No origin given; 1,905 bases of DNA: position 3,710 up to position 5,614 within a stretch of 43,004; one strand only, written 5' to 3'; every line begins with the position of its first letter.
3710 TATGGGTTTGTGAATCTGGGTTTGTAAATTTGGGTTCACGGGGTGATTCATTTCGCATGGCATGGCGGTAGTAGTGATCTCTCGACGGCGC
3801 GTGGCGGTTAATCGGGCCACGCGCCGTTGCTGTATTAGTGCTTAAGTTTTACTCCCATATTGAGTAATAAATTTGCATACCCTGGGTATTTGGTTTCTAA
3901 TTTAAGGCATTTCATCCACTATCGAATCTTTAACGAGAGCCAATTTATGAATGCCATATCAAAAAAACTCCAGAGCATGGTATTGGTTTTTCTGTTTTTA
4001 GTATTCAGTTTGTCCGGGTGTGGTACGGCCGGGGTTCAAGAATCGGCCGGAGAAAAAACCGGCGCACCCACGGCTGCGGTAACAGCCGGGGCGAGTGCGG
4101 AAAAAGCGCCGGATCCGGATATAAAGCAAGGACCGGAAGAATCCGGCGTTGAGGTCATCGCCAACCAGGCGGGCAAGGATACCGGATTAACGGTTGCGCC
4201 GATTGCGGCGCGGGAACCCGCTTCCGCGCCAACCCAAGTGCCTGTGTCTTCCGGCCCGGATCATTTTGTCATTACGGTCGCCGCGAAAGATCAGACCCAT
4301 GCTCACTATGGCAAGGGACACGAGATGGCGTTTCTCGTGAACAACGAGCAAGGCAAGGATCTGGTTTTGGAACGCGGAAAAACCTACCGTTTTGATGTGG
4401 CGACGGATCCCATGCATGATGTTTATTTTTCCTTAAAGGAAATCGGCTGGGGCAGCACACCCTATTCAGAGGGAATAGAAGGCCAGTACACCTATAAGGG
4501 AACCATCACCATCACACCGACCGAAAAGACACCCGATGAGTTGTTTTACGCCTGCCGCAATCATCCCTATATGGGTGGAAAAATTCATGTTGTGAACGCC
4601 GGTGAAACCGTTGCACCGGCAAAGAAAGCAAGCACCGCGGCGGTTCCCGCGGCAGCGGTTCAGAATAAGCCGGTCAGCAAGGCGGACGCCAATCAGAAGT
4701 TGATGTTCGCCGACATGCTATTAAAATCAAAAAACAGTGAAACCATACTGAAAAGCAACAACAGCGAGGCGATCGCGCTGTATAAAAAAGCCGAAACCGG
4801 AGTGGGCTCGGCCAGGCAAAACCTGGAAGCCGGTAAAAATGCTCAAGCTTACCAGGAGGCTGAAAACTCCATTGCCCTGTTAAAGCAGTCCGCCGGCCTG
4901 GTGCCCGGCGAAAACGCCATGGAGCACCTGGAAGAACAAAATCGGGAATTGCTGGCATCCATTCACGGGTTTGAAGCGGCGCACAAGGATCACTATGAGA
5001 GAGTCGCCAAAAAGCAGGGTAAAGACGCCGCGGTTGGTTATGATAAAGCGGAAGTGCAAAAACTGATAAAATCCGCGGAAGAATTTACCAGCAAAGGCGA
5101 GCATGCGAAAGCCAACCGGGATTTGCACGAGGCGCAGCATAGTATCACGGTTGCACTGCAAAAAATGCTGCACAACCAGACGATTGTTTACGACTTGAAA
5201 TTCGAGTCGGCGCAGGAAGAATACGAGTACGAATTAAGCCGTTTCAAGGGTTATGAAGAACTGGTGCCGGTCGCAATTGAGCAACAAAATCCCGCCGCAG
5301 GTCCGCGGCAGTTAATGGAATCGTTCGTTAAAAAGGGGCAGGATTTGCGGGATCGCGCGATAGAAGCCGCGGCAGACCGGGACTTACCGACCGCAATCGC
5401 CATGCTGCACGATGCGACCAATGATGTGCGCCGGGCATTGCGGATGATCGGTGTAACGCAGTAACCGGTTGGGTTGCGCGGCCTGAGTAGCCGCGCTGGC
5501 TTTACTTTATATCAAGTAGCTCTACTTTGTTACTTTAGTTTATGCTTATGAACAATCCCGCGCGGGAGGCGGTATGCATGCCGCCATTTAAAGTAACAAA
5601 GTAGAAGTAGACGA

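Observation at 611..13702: Barrel, trihaem cytochromes, cupredoxin, NHL propellers, 11-haem cytochrome and double propeller: candidate uncharacterised outer-surface electron-transfer module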

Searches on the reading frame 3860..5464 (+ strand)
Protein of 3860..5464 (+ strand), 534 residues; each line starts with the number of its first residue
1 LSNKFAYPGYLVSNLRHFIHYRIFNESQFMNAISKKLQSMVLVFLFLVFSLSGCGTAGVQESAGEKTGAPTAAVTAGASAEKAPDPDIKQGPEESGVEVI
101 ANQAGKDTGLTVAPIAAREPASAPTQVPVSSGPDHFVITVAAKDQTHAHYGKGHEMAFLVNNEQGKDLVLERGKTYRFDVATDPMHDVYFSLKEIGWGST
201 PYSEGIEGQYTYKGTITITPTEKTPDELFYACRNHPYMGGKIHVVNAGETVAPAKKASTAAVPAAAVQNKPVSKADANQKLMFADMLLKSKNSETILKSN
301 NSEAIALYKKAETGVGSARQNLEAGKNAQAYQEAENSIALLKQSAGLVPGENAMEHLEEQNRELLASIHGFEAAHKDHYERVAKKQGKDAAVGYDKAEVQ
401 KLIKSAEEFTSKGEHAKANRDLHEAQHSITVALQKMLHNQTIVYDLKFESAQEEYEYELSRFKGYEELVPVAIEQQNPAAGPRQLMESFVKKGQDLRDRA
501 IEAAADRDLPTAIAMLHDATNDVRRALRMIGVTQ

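Call 3: search_protein_families(library=pfam, proteins=[window:3860-5464:+], max_evalue=0.1)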
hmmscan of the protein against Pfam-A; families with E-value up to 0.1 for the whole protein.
window:3860-5464:+ (534 aa): 2 families
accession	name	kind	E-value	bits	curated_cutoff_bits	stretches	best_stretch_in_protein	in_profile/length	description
PF25489.1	At5g54830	-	0.0047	17.3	27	1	155-245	26-125/126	At5g54830-like domain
PF10938.13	YfdX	-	0.074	13.5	26.6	0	314-434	4-106/149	YfdX protein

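Call 4: search_protein_families(library=ncbifam, proteins=[window:3860-5464:+], max_evalue=0.1)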
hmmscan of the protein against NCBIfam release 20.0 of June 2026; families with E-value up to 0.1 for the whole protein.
window:3860-5464:+ (534 aa): 1 family
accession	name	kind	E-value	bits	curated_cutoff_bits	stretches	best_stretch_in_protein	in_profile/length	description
NF058647.1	lipo_LytA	equivalog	0.062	13.5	110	0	40-67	5-30/107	acidic lipoprotein LytA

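Call 29: search_solved_structures(query=window:3947-5464:+, max_evalue=10, show_alignments=2)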
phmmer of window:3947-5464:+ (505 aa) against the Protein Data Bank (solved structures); distinct sequences matched with E-value up to 10: 1.
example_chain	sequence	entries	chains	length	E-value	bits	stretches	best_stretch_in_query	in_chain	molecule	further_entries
4z0b_H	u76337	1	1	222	0.051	16.1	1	165-222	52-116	antibody heavy chain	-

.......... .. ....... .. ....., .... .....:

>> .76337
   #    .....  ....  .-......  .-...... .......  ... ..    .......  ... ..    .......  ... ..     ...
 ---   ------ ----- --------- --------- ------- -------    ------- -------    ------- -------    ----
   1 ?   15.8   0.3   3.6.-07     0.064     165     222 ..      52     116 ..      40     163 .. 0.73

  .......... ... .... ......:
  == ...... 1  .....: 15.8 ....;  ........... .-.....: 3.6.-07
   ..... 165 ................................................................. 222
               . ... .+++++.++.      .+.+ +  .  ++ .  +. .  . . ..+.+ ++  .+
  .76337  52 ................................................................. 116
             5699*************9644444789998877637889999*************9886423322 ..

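Call 39: find_homologous_proteins(query=window:3947-5464:+, max_evalue=0.001)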
Query window:3947-5464:+ (505 aa): 244 proteins with E <= 0.001 among 8000 candidates; the best 120 are listed.
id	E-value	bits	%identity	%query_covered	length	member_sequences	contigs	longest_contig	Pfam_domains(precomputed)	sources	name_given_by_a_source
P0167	0.0e+0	1099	99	100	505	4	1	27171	-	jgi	-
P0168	4.8e-203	694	62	100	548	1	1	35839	-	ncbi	ncbi:tetratricopeptide repeat protein [Kaarinaea lacus]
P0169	4.2e-202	691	61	100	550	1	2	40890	-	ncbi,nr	ncbi:MAG: hypothetical protein L0Z73_00290 [Gammaproteobacteria bacterium]|nr:hypothetical protein [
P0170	3.4e-199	681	61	100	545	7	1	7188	-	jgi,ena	-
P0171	3.6e-199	681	61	100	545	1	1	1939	-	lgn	-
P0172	9.5e-192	657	65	88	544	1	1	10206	-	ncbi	ncbi:hypothetical protein [Kaarinaea lacus]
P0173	1.0e-191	656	61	96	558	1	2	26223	-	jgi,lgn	jgi:tetratricopeptide (TPR) repeat protein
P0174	7.6e-191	654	59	96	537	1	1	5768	-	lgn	-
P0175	3.5e-189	648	57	100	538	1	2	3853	-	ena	-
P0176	1.7e-188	646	67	86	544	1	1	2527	-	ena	-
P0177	1.8e-186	639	58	100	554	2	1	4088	-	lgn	-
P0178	5.6e-185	634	57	100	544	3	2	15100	-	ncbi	-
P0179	2.7e-183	629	57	100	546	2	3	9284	-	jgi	jgi:HEPN domain-containing protein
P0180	9.0e-182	624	56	99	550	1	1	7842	-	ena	-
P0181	1.5e-179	616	67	82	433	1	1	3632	-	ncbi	-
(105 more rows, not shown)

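Call 58: predict_structure(alignment_id=A5)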
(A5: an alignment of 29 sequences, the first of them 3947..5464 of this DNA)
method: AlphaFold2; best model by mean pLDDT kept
length: 505 residues; sequences in the alignment: 29
mean_pLDDT: 79.9   pTM: 0.40
mean pLDDT of the five models: 79.9, 78.3, 77.7, 76.4, 76.2
residues with pLDDT >= 90: 293; 70-90: 97; 50-70: 26; < 50: 89
segments of 3 or more residues with pLDDT < 50: 24-95, 226-239
pLDDT, mean of each block of 10 residues (from residue 1): 69 82 44 26 27 31 29 29 34 57 92 91 91 93 95 93 72 92 95 94 90 90 51 37 89 96 90 92 97 96 95 91 89 95 95 89 94 97 92 96 85 65 94 94 90 92 97 97 96 92 72
secondary structure, 60 per line:
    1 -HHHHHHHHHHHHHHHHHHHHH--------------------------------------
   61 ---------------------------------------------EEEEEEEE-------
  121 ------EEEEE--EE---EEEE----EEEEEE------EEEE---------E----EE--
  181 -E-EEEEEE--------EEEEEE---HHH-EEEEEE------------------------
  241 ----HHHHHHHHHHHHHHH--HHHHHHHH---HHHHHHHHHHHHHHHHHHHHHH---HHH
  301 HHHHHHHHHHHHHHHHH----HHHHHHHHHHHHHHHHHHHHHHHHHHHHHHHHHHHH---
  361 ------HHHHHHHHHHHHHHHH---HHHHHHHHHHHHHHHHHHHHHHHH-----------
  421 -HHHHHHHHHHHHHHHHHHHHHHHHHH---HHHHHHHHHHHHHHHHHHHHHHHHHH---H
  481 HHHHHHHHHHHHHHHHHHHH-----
elements in order: H2-22 E106-113 E127-131 E139-142 E147-152 E159-162 E184-189 E198-203 E211-216 H245-259 H262-269 H273-294 H298-317 H322-357 H367-382 H386-409 H422-447 H451-476 H480-500

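Call 63: fold_search(model_id=the predicted structure, library=pdb)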
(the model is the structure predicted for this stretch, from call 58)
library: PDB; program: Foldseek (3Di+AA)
matches with E <= 10: 415; with E <= 0.001: 3
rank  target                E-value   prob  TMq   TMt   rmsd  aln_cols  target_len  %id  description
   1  1gy2_A                5.2e-04  1.00  0.15  0.44   5.9       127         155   20  Crystal structure of Met148Leu rusticyanin (released 2002-05-23)
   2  1rcy                  7.1e-04  1.00  0.16  0.47   5.1       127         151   19  RUSTICYANIN (RC) FROM THIOBACILLUS FERROOXIDANS (released 1997-05-15)
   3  1e30_A                9.3e-04  1.00  0.15  0.44   5.7       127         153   19  Crystal structure of the Met148Gln mutant of rusticyanin at 1.5 Angstrom resolution (released 2000-07-28)
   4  1a8z                  1.1e-03  1.00  0.16  0.45   5.6       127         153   19  STRUCTURE DETERMINATION OF A 16.8KDA COPPER PROTEIN RUSTICYANIN AT 2.1A RESOLUTION USING ANOMALOUS SCATTERING DATA WITH  (released 1998-06-17)
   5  1a3z                  1.2e-03  1.00  0.15  0.44   6.5       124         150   18  REDUCED RUSTICYANIN AT 1.9 ANGSTROMS (released 1998-07-29)
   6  1gy1_A                1.3e-03  1.00  0.16  0.45   6.3       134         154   20  Crystal structures of Ser86Asp and Met148Leu Rusticyanin (released 2002-05-23)
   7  2cal                  1.4e-03  1.00  0.15  0.44   5.7       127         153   17  Crystal structure of His143Met rusticyanin (released 2006-01-05)
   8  2cak                  1.6e-03  1.00  0.15  0.44   5.7       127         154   20  1.27Angstrom Structure of Rusticyanin from Thiobacillus ferrooxidans (released 2006-03-08)
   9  5b7m_C                2.1e-03  1.00  0.16  0.17   7.2       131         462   16  Structure of perdeuterated CueO - the signal peptide was truncated by HRV3C protease (released 2016-10-19)
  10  5ys1                  2.6e-03  1.00  0.15  0.17   7.1       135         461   16  Crystal structure of Multicopper Oxidase CueO G304K mutant (released 2018-10-17)
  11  7f0v_A                2.6e-03  1.00  0.15  0.15   7.9       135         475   16  Structure of the M305I mutant of CueO (released 2022-06-15)
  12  3od3                  2.8e-03  1.00  0.16  0.16   7.4       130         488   15  CueO at 1.1 A resolution including residues in previously disordered region (released 2011-09-07)
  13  2fqd                  2.8e-03  1.00  0.16  0.17   8.1       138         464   16  Crystal Structures of E. coli Laccase CueO under different copper binding situations (released 2007-01-30)
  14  4hak                  3.3e-03  1.00  0.16  0.17   7.4       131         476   15  Multicopper Oxidase CueO mutant E506A (released 2013-10-30)
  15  7f19                  3.4e-03  1.00  0.16  0.17   7.5       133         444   17  Structure of the G304E mutant of CueO (released 2022-06-15)
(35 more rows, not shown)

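Call 64: find_encoding_contigs(protein=P0167, flank=10000, max_places=3)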
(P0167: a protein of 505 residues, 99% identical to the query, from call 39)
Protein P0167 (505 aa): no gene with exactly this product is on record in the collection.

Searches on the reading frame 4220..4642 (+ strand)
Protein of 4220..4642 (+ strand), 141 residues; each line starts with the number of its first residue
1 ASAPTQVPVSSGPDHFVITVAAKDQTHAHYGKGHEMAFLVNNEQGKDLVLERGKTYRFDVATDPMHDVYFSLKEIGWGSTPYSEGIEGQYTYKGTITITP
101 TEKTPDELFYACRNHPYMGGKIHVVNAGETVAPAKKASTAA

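Call 33: search_solved_structures(query=A3, max_evalue=10, show_alignments=3)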
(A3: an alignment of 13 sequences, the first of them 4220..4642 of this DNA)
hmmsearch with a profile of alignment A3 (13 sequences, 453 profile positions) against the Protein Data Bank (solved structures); distinct sequences matched with E-value up to 10: 22.
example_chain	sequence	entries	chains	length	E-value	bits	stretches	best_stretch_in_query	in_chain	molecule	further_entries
7unh_A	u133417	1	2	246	0.0015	20.9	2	211-299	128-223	SP2 designed chlorophyll dimer protein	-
7uni_A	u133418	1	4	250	0.0017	20.6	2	211-299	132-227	SP2-ZnPPaM designed chlorophyll dimer protein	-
9min_D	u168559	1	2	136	0.0062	18.8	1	214-333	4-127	designed minibinder KH46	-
9snn_A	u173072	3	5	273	0.036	16.2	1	224-320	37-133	ancestral PcpI (aPcpI) | ancestral PcpI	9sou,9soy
8fit_A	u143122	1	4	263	0.044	16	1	222-286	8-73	cs074A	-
3tu6_A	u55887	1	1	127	0.19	13.9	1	102-181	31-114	Pseudoazurin (Blue copper protein)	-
9bqx_A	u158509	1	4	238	0.25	13.5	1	278-367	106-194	Amphiphysin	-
5fzr_A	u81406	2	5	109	0.4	12.8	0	305-346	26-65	DESIGNED TPR PROTEIN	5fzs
2crb_A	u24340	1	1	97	0.44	12.7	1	230-294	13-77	nuclear receptor binding factor 2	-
8fbo_A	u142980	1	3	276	0.5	12.5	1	230-269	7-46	KWOCA_102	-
4z0b_H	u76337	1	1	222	0.56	12.3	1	110-163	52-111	antibody heavy chain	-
4zey_A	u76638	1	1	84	0.57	12.3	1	232-289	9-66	Nuclear receptor-binding factor 2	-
9tw2_E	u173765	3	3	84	0.7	12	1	231-283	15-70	Nuclear receptor-binding factor 2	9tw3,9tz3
5fzq_A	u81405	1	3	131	0.74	11.9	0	311-355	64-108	DESIGNED TPR PROTEIN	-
9rx7_L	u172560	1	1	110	0.77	11.9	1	229-299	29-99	Nuclear receptor-binding factor 2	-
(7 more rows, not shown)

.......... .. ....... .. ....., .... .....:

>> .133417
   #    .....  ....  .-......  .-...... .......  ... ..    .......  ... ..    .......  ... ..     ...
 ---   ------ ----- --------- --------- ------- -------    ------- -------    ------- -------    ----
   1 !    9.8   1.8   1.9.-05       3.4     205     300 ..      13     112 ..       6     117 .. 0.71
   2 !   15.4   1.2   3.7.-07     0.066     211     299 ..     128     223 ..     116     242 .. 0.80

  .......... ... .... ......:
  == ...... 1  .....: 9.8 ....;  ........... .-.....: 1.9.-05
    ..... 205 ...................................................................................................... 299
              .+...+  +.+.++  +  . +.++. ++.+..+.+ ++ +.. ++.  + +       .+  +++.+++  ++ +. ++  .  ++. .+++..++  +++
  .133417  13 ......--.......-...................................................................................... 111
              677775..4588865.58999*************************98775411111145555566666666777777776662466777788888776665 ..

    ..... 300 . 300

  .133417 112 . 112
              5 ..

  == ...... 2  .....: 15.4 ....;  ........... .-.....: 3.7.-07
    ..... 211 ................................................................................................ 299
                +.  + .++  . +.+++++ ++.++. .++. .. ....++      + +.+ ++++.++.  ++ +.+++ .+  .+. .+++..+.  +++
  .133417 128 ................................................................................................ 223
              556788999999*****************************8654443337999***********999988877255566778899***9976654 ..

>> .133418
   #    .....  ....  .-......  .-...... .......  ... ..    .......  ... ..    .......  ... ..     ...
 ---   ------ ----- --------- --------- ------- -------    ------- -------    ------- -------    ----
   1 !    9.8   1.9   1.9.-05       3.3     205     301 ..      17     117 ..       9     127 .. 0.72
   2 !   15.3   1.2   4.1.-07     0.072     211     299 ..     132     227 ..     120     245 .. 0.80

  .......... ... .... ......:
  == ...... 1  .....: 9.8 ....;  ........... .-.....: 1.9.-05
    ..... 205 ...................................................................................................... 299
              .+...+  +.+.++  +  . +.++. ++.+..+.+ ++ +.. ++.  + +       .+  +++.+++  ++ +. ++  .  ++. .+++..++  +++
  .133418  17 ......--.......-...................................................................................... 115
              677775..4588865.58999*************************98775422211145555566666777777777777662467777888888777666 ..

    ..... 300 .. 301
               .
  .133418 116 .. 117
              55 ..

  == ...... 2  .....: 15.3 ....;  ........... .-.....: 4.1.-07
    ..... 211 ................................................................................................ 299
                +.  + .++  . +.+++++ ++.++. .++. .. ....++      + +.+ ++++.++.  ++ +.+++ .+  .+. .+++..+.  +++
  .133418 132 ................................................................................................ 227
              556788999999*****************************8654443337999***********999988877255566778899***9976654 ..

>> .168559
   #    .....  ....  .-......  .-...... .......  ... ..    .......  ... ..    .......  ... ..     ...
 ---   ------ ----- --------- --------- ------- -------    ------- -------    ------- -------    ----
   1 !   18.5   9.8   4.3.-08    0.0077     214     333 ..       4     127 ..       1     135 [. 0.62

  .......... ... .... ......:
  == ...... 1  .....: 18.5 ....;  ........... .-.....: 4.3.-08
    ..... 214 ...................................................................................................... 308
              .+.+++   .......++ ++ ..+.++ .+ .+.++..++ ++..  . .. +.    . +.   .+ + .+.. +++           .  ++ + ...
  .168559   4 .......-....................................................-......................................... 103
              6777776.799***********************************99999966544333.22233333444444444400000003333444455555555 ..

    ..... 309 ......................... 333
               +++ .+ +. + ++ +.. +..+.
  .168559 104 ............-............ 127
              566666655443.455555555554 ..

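Call 38: search_solved_structures(query=A4, max_evalue=10, show_alignments=4)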
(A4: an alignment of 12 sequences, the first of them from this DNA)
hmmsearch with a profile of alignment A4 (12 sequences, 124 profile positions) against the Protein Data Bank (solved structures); distinct sequences matched with E-value up to 10: 10.
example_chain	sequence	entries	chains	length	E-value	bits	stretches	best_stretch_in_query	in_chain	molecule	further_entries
3x1b_A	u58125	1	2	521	0.0047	20.2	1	40-98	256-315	laccase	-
4z0b_H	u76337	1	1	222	0.056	16.7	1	66-119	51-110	antibody heavy chain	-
3tu6_A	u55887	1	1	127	0.099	15.9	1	53-117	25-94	Pseudoazurin (Blue copper protein)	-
2hzh_A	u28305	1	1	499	0.18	15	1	8-99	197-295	laccase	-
8a14_A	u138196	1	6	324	0.21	14.9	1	75-114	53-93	Cerato-platatanin-like protein 1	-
2xyb_A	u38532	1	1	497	0.26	14.6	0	43-96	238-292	LACCASE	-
6y96_A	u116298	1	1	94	0.37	14.1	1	25-57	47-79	Upstream of N-ras, isoform A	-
1kya_A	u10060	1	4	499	0.5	13.6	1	42-96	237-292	LACCASE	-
2h5u_A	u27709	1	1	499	0.52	13.6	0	41-97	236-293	laccase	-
9gly_A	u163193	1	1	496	0.54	13.5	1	25-96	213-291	Laccase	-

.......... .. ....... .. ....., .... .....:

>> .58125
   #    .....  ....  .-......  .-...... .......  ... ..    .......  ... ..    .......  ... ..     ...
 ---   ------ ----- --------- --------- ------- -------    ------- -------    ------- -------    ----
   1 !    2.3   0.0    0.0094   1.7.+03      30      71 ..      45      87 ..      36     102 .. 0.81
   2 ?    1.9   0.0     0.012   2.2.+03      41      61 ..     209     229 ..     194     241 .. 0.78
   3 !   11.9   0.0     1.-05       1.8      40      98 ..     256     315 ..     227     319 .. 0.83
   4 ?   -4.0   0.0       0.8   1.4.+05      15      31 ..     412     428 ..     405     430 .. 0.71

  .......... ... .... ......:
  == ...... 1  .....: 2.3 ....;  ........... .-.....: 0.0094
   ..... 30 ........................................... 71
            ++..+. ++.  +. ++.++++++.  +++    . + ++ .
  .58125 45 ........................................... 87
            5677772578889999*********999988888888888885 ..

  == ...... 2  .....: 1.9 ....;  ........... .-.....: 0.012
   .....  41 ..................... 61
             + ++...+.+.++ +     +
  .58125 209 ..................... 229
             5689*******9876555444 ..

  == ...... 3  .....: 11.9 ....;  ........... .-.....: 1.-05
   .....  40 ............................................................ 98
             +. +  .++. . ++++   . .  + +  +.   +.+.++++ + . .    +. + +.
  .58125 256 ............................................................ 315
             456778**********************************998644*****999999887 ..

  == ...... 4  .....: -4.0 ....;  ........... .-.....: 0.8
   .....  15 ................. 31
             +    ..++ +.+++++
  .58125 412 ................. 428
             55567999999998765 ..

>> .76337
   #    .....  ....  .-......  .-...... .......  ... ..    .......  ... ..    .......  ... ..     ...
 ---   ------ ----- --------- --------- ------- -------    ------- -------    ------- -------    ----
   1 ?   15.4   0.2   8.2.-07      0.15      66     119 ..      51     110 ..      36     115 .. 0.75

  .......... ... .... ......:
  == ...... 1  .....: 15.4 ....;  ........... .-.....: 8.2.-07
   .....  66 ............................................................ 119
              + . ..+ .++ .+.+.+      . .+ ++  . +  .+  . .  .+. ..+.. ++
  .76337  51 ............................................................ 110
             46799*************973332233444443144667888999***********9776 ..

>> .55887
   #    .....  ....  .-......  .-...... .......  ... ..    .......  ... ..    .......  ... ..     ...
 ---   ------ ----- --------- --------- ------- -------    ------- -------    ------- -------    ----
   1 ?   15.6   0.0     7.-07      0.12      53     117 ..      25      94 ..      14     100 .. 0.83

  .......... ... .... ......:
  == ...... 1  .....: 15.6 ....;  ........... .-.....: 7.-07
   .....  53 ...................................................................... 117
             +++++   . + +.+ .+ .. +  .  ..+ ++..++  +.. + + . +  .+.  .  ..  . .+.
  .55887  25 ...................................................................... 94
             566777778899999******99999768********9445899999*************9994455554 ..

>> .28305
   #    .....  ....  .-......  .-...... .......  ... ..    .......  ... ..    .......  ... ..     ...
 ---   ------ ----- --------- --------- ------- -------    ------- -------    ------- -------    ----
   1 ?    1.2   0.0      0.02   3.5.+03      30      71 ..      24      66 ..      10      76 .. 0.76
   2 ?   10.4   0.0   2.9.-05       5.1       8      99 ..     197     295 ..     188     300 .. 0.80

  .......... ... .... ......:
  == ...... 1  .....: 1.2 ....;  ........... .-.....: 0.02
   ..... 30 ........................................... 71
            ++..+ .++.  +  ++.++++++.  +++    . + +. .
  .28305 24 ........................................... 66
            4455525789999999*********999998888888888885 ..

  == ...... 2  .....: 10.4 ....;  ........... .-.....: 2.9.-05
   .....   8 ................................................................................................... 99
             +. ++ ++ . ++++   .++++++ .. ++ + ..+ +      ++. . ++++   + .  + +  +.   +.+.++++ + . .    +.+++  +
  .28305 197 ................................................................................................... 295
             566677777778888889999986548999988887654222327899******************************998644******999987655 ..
